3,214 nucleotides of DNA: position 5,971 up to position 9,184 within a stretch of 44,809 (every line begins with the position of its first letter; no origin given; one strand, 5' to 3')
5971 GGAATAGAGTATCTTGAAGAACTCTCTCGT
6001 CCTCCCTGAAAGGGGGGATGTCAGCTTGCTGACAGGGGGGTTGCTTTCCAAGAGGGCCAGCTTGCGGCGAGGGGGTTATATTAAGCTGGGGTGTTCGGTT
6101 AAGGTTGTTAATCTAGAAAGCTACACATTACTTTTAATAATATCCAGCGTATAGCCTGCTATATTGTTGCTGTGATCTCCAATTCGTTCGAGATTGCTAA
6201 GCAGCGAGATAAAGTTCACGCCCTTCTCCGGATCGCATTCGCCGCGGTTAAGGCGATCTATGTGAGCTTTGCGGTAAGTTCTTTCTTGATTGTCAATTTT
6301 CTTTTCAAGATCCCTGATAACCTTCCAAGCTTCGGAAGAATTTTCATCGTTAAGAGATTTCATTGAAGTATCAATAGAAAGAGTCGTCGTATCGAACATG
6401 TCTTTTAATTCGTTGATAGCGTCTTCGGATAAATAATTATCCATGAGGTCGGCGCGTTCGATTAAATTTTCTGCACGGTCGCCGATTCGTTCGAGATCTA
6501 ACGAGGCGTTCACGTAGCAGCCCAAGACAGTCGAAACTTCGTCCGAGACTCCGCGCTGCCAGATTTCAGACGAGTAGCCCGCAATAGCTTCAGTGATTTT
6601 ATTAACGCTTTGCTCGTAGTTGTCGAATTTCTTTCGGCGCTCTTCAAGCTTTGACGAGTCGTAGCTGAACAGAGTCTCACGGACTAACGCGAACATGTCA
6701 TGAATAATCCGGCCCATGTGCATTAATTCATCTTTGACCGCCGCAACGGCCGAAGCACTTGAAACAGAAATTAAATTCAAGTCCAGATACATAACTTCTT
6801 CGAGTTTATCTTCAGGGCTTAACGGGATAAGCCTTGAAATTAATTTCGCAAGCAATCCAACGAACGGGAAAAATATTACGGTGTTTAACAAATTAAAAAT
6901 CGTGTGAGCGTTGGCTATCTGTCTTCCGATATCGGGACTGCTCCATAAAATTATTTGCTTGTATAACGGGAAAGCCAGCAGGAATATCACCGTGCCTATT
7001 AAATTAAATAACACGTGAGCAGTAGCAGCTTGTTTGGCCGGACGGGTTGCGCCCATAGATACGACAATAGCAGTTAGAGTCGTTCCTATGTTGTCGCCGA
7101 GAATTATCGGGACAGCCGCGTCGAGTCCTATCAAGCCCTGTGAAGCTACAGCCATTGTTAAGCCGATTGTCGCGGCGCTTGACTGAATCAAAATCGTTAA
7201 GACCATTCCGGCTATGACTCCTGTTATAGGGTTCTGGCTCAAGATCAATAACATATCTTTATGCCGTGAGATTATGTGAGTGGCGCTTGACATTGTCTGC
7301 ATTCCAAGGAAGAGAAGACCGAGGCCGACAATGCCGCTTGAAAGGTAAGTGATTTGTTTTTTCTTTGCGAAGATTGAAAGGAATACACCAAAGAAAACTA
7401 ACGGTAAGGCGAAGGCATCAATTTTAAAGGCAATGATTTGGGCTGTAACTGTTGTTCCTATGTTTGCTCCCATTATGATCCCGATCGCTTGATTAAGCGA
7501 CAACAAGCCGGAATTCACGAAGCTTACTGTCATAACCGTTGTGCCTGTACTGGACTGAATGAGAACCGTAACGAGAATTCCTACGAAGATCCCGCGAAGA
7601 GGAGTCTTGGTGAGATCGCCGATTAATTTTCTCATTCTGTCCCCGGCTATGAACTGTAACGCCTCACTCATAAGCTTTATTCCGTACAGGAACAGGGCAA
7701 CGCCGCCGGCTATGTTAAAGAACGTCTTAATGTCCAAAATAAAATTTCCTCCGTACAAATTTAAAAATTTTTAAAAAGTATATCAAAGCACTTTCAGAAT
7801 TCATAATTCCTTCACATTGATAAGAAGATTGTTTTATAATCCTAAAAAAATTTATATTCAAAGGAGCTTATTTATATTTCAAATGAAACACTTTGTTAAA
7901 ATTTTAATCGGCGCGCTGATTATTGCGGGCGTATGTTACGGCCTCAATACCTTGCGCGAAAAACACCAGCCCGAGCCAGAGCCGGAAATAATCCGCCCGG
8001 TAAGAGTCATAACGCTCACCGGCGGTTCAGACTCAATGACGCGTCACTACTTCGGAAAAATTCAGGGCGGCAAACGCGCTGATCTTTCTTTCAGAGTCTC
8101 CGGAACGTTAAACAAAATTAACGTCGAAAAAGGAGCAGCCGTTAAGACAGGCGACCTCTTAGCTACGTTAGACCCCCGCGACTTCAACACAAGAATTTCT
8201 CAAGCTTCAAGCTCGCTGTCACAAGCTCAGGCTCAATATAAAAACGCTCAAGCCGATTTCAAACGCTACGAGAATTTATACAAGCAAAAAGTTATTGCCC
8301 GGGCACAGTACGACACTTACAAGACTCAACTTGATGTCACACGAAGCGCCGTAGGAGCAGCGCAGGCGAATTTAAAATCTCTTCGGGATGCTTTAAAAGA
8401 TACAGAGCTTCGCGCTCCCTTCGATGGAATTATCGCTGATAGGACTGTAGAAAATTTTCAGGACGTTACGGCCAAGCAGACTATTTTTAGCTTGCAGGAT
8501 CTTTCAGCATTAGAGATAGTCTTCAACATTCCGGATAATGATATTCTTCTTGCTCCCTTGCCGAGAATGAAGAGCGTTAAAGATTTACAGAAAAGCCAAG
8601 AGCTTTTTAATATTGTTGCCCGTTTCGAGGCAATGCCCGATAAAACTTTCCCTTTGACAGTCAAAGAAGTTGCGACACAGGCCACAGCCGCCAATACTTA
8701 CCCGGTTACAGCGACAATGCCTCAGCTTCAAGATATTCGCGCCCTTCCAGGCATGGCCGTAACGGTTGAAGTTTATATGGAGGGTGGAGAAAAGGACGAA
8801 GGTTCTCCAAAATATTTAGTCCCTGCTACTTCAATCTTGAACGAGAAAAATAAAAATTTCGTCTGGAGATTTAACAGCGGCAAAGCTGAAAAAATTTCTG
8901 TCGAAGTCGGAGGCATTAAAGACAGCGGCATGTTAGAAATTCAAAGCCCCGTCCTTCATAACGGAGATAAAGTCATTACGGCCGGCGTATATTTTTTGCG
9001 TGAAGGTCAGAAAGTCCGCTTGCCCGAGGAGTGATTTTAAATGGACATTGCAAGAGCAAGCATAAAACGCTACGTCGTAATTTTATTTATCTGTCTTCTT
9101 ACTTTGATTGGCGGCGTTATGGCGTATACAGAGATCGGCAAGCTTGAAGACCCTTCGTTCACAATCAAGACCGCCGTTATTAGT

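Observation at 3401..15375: Dispersed, modular GC-rich hairpin repeat family (BIME/MITE-like) occupying four intergenic gaps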

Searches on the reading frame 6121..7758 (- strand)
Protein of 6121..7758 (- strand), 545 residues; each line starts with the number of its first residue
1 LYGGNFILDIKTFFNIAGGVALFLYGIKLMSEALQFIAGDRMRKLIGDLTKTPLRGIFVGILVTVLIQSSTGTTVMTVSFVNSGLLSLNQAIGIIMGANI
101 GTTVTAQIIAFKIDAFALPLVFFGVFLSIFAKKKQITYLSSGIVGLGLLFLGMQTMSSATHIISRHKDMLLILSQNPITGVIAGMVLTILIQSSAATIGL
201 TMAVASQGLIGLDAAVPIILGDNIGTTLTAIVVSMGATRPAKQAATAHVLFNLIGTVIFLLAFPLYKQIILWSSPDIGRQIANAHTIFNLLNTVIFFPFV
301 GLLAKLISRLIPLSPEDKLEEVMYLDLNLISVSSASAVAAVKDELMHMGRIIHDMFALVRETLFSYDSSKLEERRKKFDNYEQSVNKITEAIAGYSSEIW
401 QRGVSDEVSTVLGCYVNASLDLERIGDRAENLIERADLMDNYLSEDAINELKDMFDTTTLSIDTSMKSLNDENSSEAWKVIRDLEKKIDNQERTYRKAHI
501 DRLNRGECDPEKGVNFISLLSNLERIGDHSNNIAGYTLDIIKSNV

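Call 9: search_protein_families(library=pfam, proteins=[window:6121-7758:-])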
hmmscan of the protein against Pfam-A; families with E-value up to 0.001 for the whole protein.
window:6121-7758:- (545 aa): 2 families
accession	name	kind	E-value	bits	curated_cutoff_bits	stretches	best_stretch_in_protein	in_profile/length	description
PF02690.20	Na_Pi_cotrans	-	7.6e-67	224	29.1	2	22-157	1-136/137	Na+/Pi-cotransporter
PF01895.24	PhoU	-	2.2e-23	82.9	23.5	2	451-535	1-87/89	PhoU domain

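Call 62: find_encoding_contigs(protein=window:6121-7737:-, flank=6000, max_places=10)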
Protein window:6121-7737:- (538 aa): 2 contigs read that carry it; 2 places shown.
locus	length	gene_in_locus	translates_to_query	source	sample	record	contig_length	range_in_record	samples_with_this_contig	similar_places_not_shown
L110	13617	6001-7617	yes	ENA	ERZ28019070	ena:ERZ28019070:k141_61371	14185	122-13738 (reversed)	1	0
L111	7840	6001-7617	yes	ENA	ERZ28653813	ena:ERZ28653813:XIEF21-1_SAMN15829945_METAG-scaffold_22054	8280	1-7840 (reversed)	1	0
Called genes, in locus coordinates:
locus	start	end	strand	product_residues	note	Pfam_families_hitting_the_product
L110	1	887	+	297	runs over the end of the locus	PF02219:MTHFR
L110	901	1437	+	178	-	PF02965:Met_synt_B12 (weak)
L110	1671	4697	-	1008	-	PF00873:ACR_tran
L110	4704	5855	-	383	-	PF25917:BSH_RND, PF25973:BSH_CzcB, PF25881:HH_YBHG, PF25876:HH_MFP_RND, PF25989:YknX_C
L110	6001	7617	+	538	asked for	PF02690:Na_Pi_cotrans, PF01895:PhoU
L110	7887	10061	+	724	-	PF00912:Transgly, PF00905:Transpeptidase, PF06832:BiPBP_C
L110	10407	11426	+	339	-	PF00670:AdoHcyase_NAD (faint), PF02826:2-Hacid_dh_C (weak), PF03446:NAD_binding_2 (weak), PF07991:KARI_N, PF01450:KARI_C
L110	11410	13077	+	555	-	PF00920:ILVD_EDD_N, PF24877:ILV_EDD_C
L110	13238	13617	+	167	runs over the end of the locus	?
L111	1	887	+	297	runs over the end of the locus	PF02219:MTHFR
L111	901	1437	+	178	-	PF02965:Met_synt_B12 (weak)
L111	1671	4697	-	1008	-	PF00873:ACR_tran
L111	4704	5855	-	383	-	PF25917:BSH_RND, PF25973:BSH_CzcB, PF25881:HH_YBHG, PF25876:HH_MFP_RND, PF25989:YknX_C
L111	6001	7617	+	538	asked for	PF02690:Na_Pi_cotrans, PF01895:PhoU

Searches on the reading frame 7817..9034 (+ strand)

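Call 9: search_protein_families(library=pfam, proteins=[window:7817-9034:+])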
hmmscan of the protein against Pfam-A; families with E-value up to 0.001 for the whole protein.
window:7817-9034:+ (405 aa): 4 families
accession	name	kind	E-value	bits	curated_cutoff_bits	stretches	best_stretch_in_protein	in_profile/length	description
PF13437.12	HlyD_3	-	1.4e-10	42.3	22.2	1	198-243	2-47/106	HlyD family secretion protein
PF16576.10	HlyD_D23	-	2.4e-10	40.5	30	1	88-243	20-156/214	Barrel-sandwich domain of CusB or HlyD membrane-fusion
PF13533.13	Biotin_lipoyl_2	-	1.3e-08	34.9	29.8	1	90-119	3-32/32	Biotin-lipoyl like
PF00364.28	Biotin_lipoyl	-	0.0008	19.6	22.1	0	90-118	45-73/73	Biotin-requiring enzyme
